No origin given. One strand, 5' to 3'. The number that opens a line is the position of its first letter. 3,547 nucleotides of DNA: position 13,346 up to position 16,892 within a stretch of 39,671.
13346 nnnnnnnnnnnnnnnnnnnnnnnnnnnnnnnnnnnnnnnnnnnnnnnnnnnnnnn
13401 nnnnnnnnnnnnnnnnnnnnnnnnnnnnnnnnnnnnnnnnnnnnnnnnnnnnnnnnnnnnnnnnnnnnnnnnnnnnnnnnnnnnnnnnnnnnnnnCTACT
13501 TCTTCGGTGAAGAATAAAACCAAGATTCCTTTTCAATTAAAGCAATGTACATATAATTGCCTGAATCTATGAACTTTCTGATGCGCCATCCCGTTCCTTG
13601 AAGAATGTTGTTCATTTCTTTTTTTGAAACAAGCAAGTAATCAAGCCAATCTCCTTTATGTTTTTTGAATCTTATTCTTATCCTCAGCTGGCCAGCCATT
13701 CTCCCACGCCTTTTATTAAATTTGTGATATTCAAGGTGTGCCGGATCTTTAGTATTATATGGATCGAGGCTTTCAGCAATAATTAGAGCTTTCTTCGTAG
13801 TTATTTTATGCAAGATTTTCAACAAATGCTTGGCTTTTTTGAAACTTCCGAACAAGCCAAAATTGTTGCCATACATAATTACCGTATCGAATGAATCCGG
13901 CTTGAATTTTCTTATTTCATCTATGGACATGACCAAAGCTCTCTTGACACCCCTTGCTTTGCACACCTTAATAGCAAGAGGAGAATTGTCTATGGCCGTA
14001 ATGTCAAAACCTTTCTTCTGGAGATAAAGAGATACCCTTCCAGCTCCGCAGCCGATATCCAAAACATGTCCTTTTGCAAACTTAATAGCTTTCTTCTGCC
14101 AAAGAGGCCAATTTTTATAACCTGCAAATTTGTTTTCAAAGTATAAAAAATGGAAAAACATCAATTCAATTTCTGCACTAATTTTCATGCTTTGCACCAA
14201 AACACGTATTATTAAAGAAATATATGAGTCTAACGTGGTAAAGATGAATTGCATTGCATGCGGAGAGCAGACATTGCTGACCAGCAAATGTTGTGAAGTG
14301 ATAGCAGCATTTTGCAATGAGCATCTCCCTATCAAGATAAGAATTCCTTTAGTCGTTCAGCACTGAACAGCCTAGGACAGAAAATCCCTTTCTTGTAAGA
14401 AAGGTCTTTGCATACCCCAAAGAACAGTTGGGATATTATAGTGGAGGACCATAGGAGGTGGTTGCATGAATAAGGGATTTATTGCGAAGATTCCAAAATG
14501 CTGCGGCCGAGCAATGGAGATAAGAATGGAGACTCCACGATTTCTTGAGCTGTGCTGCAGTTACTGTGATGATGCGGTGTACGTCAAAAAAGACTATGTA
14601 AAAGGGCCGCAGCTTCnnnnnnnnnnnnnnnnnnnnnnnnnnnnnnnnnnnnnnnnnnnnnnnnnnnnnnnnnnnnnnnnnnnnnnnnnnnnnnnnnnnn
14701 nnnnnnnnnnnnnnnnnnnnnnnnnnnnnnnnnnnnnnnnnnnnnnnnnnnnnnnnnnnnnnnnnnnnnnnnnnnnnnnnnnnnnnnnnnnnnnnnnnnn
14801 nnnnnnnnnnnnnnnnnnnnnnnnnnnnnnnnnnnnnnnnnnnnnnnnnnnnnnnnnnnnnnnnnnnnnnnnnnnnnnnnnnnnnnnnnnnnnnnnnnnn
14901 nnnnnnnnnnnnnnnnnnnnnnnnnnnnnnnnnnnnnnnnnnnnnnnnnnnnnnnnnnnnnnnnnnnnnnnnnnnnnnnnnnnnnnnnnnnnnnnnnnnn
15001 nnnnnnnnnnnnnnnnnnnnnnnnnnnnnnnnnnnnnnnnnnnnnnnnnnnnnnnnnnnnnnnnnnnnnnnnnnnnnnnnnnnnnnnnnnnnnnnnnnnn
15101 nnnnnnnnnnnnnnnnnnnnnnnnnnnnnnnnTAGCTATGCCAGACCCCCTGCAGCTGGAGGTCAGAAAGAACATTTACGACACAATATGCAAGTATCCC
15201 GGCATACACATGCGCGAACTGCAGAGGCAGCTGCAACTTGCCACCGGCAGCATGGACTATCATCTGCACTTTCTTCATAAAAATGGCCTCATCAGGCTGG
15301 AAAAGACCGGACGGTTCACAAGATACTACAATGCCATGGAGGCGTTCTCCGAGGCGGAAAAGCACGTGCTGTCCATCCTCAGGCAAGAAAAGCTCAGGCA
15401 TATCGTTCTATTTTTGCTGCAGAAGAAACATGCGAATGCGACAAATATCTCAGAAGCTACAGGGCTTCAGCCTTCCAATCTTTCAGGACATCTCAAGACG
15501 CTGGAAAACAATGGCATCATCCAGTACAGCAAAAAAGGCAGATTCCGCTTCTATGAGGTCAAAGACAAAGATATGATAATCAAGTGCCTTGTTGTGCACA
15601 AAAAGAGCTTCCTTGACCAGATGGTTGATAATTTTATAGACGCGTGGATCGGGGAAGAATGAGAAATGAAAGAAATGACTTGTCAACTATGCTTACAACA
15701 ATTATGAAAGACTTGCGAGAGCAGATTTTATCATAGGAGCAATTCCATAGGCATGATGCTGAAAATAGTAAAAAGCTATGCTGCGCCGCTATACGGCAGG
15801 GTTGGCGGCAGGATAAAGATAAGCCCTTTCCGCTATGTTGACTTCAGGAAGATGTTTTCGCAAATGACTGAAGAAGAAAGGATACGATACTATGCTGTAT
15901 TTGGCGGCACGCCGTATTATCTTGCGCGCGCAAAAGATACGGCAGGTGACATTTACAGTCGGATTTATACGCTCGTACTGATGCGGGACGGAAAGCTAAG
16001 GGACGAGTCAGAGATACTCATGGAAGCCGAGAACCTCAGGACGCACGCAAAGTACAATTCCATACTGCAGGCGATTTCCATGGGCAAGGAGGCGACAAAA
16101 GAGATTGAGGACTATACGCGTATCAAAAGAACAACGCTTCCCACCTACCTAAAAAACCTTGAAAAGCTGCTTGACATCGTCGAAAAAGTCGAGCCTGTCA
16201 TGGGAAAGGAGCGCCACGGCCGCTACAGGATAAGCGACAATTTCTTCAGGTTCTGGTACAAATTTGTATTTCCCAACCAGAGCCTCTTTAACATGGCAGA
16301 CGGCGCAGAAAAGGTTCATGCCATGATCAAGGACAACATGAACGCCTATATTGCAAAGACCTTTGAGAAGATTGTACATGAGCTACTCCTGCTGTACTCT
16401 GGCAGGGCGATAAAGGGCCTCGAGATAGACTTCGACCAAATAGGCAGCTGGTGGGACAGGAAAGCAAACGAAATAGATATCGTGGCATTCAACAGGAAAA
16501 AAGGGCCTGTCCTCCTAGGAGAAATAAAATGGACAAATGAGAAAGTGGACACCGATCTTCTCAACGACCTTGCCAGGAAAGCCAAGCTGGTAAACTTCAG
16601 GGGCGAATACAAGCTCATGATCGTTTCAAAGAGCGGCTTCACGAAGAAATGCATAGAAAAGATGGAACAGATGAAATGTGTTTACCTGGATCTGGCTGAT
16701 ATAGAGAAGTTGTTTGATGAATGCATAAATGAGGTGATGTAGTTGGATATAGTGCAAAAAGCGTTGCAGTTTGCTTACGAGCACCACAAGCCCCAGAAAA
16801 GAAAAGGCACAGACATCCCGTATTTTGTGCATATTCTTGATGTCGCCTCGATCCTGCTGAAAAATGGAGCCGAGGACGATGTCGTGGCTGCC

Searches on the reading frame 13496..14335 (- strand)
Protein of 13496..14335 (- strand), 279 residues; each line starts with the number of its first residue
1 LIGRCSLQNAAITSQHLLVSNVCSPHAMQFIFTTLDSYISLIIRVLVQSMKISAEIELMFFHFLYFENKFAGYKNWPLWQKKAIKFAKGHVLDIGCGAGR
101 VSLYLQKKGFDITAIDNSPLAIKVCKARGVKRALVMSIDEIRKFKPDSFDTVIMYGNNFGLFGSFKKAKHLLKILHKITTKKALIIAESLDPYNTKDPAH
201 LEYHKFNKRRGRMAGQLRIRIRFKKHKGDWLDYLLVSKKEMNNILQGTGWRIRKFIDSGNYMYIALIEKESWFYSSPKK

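Call 29: search_protein_families(library=pfam, proteins=[window:13496-14335:-], max_evalue=0.0001)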
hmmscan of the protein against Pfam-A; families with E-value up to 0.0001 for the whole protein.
window:13496-14335:- (279 aa): 8 families
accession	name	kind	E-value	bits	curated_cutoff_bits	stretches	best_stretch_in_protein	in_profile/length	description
PF08241.18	Methyltransf_11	-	4.3e-11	43.7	21.2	1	92-156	1-68/95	Methyltransferase domain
PF13649.12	Methyltransf_25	-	6.6e-11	43.2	27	1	91-164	1-79/97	Methyltransferase domain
PF13847.12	Methyltransf_31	-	8.6e-09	35.7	27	1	88-191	4-113/145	Methyltransferase domain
PF13489.12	Methyltransf_23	-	1.7e-08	34.8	27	1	85-252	20-161/164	Methyltransferase domain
PF03848.20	TehB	-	1.7e-08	34.6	20.4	1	84-130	26-73/193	Tellurite resistance protein TehB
PF07021.18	MetW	-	1.7e-07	31.5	21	1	89-155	15-82/193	Methionine biosynthesis protein MetW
PF05175.20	MTS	-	4.5e-07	30.1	23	1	87-154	31-104/170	Methyltransferase small domain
PF08242.18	Methyltransf_12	-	1.2e-06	29.6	30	1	92-173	1-86/98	Methyltransferase domain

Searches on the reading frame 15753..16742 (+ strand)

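Call 29: search_protein_families(library=pfam, proteins=[window:15753-16742:+], max_evalue=0.0001)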
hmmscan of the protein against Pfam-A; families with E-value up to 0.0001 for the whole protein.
window:15753-16742:+ (329 aa): 1 family
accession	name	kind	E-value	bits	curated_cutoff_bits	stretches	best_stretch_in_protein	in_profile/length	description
PF03008.20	DUF234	-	4.1e-22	78.9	22.5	1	168-264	1-94/100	Archaea bacterial proteins of unknown function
